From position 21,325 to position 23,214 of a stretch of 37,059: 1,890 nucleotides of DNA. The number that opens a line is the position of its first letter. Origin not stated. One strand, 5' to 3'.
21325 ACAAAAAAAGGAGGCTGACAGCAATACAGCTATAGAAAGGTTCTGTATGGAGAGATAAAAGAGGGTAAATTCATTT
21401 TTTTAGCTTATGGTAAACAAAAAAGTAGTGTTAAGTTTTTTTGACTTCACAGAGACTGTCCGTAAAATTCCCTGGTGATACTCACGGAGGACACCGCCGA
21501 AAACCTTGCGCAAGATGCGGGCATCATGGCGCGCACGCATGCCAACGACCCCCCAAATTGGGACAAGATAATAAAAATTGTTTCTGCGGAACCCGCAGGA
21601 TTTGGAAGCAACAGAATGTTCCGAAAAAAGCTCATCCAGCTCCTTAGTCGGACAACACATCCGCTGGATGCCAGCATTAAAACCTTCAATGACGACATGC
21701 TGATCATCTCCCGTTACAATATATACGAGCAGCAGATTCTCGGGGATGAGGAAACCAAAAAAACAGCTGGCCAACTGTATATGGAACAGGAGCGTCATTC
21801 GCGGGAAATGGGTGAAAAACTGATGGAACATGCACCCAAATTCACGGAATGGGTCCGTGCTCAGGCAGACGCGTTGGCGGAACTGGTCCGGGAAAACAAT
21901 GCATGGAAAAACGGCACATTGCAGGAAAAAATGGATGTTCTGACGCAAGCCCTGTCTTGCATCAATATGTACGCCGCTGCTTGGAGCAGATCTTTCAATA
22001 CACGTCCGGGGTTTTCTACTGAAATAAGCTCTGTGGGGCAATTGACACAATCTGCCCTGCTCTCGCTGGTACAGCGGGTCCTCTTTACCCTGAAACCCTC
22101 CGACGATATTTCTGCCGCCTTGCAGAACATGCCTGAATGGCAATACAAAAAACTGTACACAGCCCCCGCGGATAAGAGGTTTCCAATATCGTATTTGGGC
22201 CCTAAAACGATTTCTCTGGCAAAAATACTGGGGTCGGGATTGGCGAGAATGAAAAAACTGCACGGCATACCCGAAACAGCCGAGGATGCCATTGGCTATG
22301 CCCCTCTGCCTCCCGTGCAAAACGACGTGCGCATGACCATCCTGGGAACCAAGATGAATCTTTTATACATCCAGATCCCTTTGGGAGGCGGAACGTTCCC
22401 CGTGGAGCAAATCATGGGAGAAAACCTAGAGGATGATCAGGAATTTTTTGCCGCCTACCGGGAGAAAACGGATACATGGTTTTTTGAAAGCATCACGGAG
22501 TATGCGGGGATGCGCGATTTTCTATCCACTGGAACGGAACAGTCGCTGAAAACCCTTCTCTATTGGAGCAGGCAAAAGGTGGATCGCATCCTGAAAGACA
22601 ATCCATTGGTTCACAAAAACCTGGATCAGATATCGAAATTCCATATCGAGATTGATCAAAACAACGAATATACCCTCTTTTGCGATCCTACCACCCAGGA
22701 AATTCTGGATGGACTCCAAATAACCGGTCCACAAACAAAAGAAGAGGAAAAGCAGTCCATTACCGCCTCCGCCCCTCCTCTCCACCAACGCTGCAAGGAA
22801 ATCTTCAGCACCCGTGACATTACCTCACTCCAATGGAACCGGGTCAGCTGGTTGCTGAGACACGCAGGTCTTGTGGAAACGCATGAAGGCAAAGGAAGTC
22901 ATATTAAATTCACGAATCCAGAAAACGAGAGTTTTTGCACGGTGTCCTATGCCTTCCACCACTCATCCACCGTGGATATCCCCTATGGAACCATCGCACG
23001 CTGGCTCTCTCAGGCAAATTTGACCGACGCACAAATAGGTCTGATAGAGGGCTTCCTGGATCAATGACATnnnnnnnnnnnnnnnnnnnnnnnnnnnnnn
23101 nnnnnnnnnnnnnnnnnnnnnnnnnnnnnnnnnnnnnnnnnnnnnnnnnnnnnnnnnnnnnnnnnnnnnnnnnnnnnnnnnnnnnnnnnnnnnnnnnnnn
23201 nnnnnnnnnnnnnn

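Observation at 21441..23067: Orphan 530-aa protein ending in a HicA-like mRNA-interferase domain, with no HicB partner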

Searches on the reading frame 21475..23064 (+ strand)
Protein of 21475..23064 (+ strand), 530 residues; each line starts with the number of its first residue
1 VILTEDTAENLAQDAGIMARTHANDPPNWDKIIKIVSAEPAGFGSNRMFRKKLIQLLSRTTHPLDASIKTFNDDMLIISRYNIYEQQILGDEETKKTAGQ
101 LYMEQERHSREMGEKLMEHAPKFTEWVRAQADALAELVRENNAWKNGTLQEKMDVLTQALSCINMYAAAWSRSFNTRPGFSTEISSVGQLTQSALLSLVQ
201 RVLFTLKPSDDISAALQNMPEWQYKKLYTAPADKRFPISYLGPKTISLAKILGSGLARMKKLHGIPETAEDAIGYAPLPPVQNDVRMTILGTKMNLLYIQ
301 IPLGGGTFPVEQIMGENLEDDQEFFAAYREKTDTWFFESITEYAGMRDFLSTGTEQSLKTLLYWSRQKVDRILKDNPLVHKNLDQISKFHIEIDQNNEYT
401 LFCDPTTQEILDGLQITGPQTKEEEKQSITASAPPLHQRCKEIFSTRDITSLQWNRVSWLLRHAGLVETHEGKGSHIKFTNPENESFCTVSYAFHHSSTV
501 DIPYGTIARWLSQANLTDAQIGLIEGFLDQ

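Call 3: search_protein_families(library=pfam, proteins=[window:21475-23064:+], max_evalue=10)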
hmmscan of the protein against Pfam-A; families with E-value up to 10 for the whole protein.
window:21475-23064:+ (530 aa): 3 families
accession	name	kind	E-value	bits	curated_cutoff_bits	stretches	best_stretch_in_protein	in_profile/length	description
PF07927.17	HicA_toxin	-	0.00026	21.5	27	1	459-515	6-57/58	HicA toxin of bacterial toxin-antitoxin,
PF00786.33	PBD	-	0.11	13.3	21.3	1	388-430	11-53/59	P21-Rho-binding domain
PF07730.19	HisKA_3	-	0.16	13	24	1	154-210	11-67/68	Histidine kinase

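Call 4: search_protein_families(library=ncbifam, proteins=[window:21475-23064:+], max_evalue=10)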
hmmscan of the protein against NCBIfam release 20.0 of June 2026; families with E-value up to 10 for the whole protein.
window:21475-23064:+ (530 aa): 2 families
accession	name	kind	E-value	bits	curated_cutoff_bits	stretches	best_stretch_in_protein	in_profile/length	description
NF041792.2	2_anti-phage_ZorA2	equivalog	0.049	12.2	700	1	92-159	405-472/550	type II Zorya anti-phage system protein ZorA2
NF010757.0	PRK14160.1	equivalog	0.14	11.5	184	1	92-161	42-111/211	nucleotide exchange factor GrpE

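Call 6: find_homologous_proteins(query=window:21475-23064:+, max_evalue=0.001)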
Query window:21475-23064:+ (530 aa): 1 proteins with E <= 0.001 among 8000 candidates.
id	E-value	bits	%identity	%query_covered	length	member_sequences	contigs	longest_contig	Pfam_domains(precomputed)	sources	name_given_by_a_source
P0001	0.0e+0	1214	100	100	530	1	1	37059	-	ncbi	-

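Call 15: search_protein_families(library=padloc, proteins=[window:21475-23064:+], max_evalue=1)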
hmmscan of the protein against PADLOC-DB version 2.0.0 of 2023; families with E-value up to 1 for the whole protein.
window:21475-23064:+ (530 aa): 0 families

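Call 16: search_protein_families(library=phrogs, proteins=[window:21475-23064:+], max_evalue=1)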
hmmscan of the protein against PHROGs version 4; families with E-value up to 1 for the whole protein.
window:21475-23064:+ (530 aa): 5 families
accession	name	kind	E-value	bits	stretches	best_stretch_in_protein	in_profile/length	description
phrog_8887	-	moron, auxiliary metabolic gene and host takeover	0.00089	20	1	441-485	9-52/85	toxin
phrog_353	-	moron, auxiliary metabolic gene and host takeover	0.0015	19.5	1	460-517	13-66/73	toxin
phrog_1847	-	unknown function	0.063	13.1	1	82-188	253-359/474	-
phrog_15144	-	moron, auxiliary metabolic gene and host takeover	0.29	11.3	1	94-160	69-130/274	ADP-ribosyltransferase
phrog_28196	-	unknown function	0.33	12.1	1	129-215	25-107/129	-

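Call 17: find_encoding_contigs(protein=P0001, flank=10000, max_places=6)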
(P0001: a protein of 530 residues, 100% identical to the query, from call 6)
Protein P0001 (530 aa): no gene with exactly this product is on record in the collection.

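Call 18: predict_structure(protein=window:21475-23064:+)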
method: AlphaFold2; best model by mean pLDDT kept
length: 530 residues; sequences in the alignment: 1
mean_pLDDT: 40.4   pTM: 0.29
mean pLDDT of the five models: 40.4, 37.9, 37.7, 35.2, 31.5
residues with pLDDT >= 90: 0; 70-90: 26; 50-70: 117; < 50: 387
segments of 3 or more residues with pLDDT < 50: 1-47, 59-61, 63-91, 93-102, 115-117, 119-124, 164-438, 493-498
pLDDT, mean of each block of 10 residues (from residue 1): 29 29 32 34 43 50 45 39 39 47 51 49 52 58 60 55 49 40 40 46 41 36 30 27 33 39 34 23 22 22 22 22 25 24 27 30 28 28 26 29 28 23 22 42 60 74 73 58 57 46 68 69 65
secondary structure, 60 per line:
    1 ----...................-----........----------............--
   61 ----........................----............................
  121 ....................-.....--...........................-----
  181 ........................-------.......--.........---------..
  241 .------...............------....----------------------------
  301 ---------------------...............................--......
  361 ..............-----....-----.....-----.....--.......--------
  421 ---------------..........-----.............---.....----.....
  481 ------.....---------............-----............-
elements in order: H5-23 H29-36 H47-58 H65-88 H93-140 H142-146 H149-175 H181-204 H212-218 H221-229 H248-262 H269-272 H322-352 H355-374 H380-383 E389-393 E399-403 H406-412 H436-445 E451-453 H454-463 E467-471 E476-480 E487-491 E501-503 H504-512 H518-529

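Call 19: search_protein_representatives(protein=window:21475-23064:+)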
Query: 530 residues. Proteins with E-value up to 0.001 (for the whole library): 11; up to 1e-10: 4; up to 1e-30: 1. The best 11 are listed.
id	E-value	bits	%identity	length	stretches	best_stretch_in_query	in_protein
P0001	0.0e+00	1213.8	100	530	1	1-530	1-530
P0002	2.0e-14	69.5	26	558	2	336-526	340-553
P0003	1.3e-13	66.9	32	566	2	419-523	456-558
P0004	7.6e-13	64.3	26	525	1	72-522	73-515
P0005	1.2e-09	53.7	27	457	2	343-520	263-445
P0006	5.6e-08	48.2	27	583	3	433-524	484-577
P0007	1.4e-07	46.9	27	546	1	320-529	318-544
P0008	3.6e-05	39.0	27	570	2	92-237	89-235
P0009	9.5e-05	37.6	29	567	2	337-427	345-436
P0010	1.6e-04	36.8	26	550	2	436-526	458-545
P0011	1.7e-04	36.7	28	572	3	409-523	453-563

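Call 21: find_homologous_proteins(query=A1, max_evalue=0.001)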
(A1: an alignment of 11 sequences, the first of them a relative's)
Query A1 (11 sequences) (530 aa, profile of the alignment): 1 proteins with E <= 0.001 among 8000 candidates.
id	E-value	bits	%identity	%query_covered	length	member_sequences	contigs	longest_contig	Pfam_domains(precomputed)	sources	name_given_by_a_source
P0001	5.4e-156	539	100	100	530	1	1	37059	-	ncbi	-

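Call 22: search_protein_families(library=pfam, alignment_id=A1, max_evalue=0.01)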
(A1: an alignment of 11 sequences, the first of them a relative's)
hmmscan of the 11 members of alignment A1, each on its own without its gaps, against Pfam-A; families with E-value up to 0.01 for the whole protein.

A. member 1, P0001 (530 aa): 1 family
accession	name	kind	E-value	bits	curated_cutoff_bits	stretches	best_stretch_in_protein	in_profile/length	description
PF07927.17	HicA_toxin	-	0.00026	21.5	27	1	459-515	6-57/58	HicA toxin of bacterial toxin-antitoxin,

B. families by the number of members that match (of 11 scanned): 2 families
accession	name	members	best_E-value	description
PF07927.17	HicA_toxin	5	0.00026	HicA toxin of bacterial toxin-antitoxin,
PF15865.11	Fanconi_A_N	1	0.0053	Fanconi anaemia group A protein N terminus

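Call 23: list_cluster_members(proteins=[P0002, P0003, P0004, P0005, P0006, P0007, P0008, P0009, P0010, P0011])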
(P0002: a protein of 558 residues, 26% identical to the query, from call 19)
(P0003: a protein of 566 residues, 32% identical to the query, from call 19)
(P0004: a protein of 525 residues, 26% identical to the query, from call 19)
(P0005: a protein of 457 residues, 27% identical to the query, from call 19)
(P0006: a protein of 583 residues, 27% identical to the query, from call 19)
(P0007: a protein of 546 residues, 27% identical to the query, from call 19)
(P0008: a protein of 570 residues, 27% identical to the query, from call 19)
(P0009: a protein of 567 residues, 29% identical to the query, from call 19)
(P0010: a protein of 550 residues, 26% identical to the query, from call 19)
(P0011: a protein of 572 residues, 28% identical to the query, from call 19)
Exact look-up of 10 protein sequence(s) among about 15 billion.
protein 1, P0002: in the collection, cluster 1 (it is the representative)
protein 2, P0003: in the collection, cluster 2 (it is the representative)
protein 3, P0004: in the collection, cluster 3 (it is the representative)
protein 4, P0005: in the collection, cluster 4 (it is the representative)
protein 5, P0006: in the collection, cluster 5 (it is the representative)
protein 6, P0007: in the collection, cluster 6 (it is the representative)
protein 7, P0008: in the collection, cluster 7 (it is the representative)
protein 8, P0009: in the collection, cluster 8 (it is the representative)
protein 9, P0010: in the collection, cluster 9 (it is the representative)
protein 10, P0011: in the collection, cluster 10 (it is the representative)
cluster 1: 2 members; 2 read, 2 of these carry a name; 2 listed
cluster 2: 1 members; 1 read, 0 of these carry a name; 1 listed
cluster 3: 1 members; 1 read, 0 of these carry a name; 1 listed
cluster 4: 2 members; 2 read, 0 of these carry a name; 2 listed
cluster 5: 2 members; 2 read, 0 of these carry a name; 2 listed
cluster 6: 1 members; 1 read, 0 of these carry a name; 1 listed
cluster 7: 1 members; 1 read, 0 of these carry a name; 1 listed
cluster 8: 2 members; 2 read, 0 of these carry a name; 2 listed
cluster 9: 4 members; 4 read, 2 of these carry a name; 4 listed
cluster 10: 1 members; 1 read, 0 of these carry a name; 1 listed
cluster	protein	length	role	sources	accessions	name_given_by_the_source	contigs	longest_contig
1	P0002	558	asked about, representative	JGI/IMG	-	hypothetical protein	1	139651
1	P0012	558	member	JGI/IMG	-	predicted RNA binding protein YcfA (HicA-like mRNA interferase family)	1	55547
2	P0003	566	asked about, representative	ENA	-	-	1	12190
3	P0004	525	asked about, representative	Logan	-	-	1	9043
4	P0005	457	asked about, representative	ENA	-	-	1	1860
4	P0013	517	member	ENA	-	-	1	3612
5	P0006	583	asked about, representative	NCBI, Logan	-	-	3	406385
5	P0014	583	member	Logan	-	-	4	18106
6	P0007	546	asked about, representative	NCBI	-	-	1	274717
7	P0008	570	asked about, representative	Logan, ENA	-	-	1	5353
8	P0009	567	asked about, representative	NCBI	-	-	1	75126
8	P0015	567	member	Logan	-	-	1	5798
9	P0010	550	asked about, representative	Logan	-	-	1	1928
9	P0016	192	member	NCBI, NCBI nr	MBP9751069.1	MAG: hypothetical protein KBC95_04465, partial [Candidatus Peribacteraceae bacterium] | hypothetical protein [Candidatus Peribacteraceae bacterium]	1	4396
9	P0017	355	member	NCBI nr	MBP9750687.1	hypothetical protein [Candidatus Peribacteraceae bacterium]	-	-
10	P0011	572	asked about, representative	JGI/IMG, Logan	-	-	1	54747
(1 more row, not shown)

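Call 24: find_related_loci(query=A1, collection=genome_contigs, flank=10000)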
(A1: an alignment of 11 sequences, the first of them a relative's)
Query A1 (530 aa) in genome_contigs; peptide patterns used: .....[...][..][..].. (x = any residue, [..] = any of these).
28 stretches matched a pattern; 6 encode a relative of the query (tblastn E <= 1e-3); 6 distinct loci.
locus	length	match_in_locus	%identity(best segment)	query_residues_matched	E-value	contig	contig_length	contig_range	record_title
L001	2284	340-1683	23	73-528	1e-14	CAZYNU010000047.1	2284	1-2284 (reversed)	MAG TPA_asm: uncultured Candidatus Peribacteria bacterium isolate SRP298887_co1_7 genome assembly, contig: NODE_74245_le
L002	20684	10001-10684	26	320-530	7e-16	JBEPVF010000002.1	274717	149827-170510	MAG: Candidatus Peribacteria bacterium isolate 22E.rosella_refined.299 NODE_17_length_274717_cov_14.963424, whole genome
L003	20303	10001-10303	33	423-524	7e-10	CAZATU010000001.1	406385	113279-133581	MAG TPA_asm: uncultured Candidatus Peribacteria bacterium isolate SRP292972_co3_69 genome assembly, contig: NODE_27_leng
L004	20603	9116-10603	21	49-521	1e-8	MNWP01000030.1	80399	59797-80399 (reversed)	MAG: Candidatus Peregrinibacteria bacterium CG1_02_54_53 cg1_0.2_scaffold_112_c, whole genome shotgun sequence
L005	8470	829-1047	30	454-525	7e-7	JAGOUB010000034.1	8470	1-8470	MAG: Candidatus Peribacteraceae bacterium isolate Gw_Eff_bin_455 Gw_Eff_23531_length_8470_cov_4.152703, whole genome sho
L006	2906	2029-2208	34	434-495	4e-5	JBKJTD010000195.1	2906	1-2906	MAG: Vicinamibacterales bacterium isolate ant_bin.605 k117_2747460, whole genome shotgun sequence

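Call 29: search_protein_families(library=pfam, proteins=[L002:8069-8572:+, L002:6966-8081:+, L002:10727-11230:+, L002:11303-11776:-, L003:6863-8518:+, L003:10609-12402:-, L003:10511-10858:+, L004:8233-8853:+, L004:6758-8233:+, L004:10871-11881:+], max_evalue=0.01)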
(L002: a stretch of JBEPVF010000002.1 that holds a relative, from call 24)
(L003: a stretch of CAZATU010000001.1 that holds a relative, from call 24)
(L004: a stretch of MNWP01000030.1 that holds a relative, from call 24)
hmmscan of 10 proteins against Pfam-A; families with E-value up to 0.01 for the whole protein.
L002:8069-8572:+ (168 aa): 0 families

L002:6966-8081:+ (372 aa): 1 family
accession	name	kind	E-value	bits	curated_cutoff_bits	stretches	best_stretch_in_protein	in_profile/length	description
PF23191.1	WH_MCM3_C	-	0.0039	17.8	27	1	45-106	5-69/77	MCM3-like, winged helix domain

L002:10727-11230:+ (168 aa): 0 families

L002:11303-11776:- (158 aa): 0 families

L003:6863-8518:+ (552 aa): 0 families

L003:10609-12402:- (598 aa): 8 families
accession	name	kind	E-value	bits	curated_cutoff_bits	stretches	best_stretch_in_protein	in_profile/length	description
PF00009.33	GTP_EFTU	-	4.3e-55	186.7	26.5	1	2-193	2-187/188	Elongation factor Tu GTP binding domain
PF21018.2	BipA_C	-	8.8e-45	151.4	23.8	1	481-589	1-109/110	TypA/BipA C-terminal domain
PF00679.30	EFG_C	-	1.4e-19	70.4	27.9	1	395-476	3-85/89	Elongation factor G C-terminus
PF03144.31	GTP_EFTU_D2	-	6.7e-12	46.1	30.3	1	217-287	1-73/73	Elongation factor Tu domain 2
PF22042.2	EF-G_D2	-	9.1e-08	32.5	27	1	212-287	11-82/84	Elongation factor G domain 2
PF01926.29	MMR_HSR1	-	2.4e-07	31.3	21.9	1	6-127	2-113/113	50S ribosome-binding GTPase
PF02421.24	FeoB_N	-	0.0004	20.4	27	1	51-137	32-124/156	Ferrous iron transport protein B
PF14492.12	EFG_III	-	0.0044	17.5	27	1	329-376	21-69/75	Elongation Factor G, domain III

L003:10511-10858:+ (116 aa): 0 families

L004:8233-8853:+ (207 aa): 3 families
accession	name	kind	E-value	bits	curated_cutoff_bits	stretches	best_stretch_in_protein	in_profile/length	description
PF01502.23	PRA-CH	-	7.2e-32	109.5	27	1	31-103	1-73/74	Phosphoribosyl-AMP cyclohydrolase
PF01503.22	PRA-PH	-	5.7e-17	62.3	21.3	1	116-199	4-85/86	Phosphoribosyl-ATP pyrophosphohydrolase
PF03819.22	MazG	-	5e-06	27.1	22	1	143-197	5-63/74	MazG nucleotide pyrophosphohydrolase domain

L004:6758-8233:+ (492 aa): 11 families
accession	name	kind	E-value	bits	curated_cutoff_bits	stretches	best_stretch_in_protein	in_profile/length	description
PF00977.27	His_biosynth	-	2.1e-141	469.4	23.6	2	246-474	1-227/228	Histidine biosynthesis protein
PF01207.24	Dus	-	1.9e-09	37.5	20.4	1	273-359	140-228/311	Dihydrouridine synthase (Dus)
PF01180.27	DHO_dh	-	2e-09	37.5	27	0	60-115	222-280/291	Dihydroorotate dehydrogenase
PF01884.23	PcrB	-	4.1e-08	33.4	23.9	0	288-343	156-207/226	PcrB family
PF02581.23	TMP-TENI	-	3.3e-07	30.3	27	1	277-346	108-179/180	Thiamine monophosphate synthase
PF03060.21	NMO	-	6.7e-07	29.4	28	1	298-349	176-227/331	Nitronate monooxygenase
PF00478.31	IMPDH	-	1.2e-06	28.3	25.6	0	277-343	109-172/345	IMP dehydrogenase / GMP reductase domain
PF05690.20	ThiG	-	4e-06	26.8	23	0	418-468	156-207/247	Thiazole biosynthesis protein ThiG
PF01070.24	FMN_dh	-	0.0013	18.2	24.9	0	301-343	204-245/350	FMN-dependent dehydrogenase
PF00290.26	Trp_syntA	-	0.0016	17.8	27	0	296-352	179-234/259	Tryptophan synthase alpha chain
PF04309.18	G3P_antiterm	-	0.0028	17.6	27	0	305-346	129-170/173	Glycerol-3-phosphate responsive antiterminator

L004:10871-11881:+ (337 aa): 5 families
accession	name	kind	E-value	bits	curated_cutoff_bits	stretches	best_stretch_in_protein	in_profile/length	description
PF04229.20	GrpB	-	4.1e-40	138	25.5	1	9-167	2-157/159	GrpB protein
PF03205.20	MobB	-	0.0043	17.4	26.6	0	197-236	3-41/133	Molybdopterin guanine dinucleotide synthesis protein B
PF20720.3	nSTAND3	-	0.0049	17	27.2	1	181-249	5-74/155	Novel STAND NTPase 3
PF01580.24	FtsK_SpoIIIE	-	0.0072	16.2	24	0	170-214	15-60/221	FtsK/SpoIIIE family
PF05415.18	Peptidase_C36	-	0.0087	16.5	27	0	96-136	29-69/100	Beet necrotic yellow vein furovirus-type papain-like endopeptidase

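Call 47: predict_structure(alignment_id=A1)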
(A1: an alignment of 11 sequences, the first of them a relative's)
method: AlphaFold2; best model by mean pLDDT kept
length: 530 residues; sequences in the alignment: 11
mean_pLDDT: 71.8   pTM: 0.57
mean pLDDT of the five models: 71.8, 68.0, 66.1, 61.9, 57.2
residues with pLDDT >= 90: 38; 70-90: 296; 50-70: 130; < 50: 66
segments of 3 or more residues with pLDDT < 50: 81-103, 182-184, 262-264, 269-278, 280-283, 305-308, 417-432
pLDDT, mean of each block of 10 residues (from residue 1): 67 78 67 84 87 86 74 62 44 44 55 67 79 87 87 82 79 60 56 72 75 75 74 73 67 64 49 46 63 73 57 68 62 64 69 73 77 83 78 80 79 63 31 65 80 93 91 79 91 86 88 90 87
secondary structure, 60 per line:
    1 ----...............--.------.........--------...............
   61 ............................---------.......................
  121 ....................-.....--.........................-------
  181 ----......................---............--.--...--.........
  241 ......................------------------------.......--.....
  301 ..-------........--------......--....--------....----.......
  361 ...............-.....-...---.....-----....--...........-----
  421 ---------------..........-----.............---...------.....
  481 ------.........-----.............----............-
elements in order: H5-19 H29-37 H46-88 H98-140 H142-146 H149-173 H185-206 H210-221 H232-262 E287-293 E296-302 E310-317 E326-331 E334-337 H346-349 H354-375 H377-381 E389-393 E399-402 H405-415 H436-445 E451-453 H454-463 E467-469 E476-480 E487-491 H492-495 E501-503 H504-513 H518-529
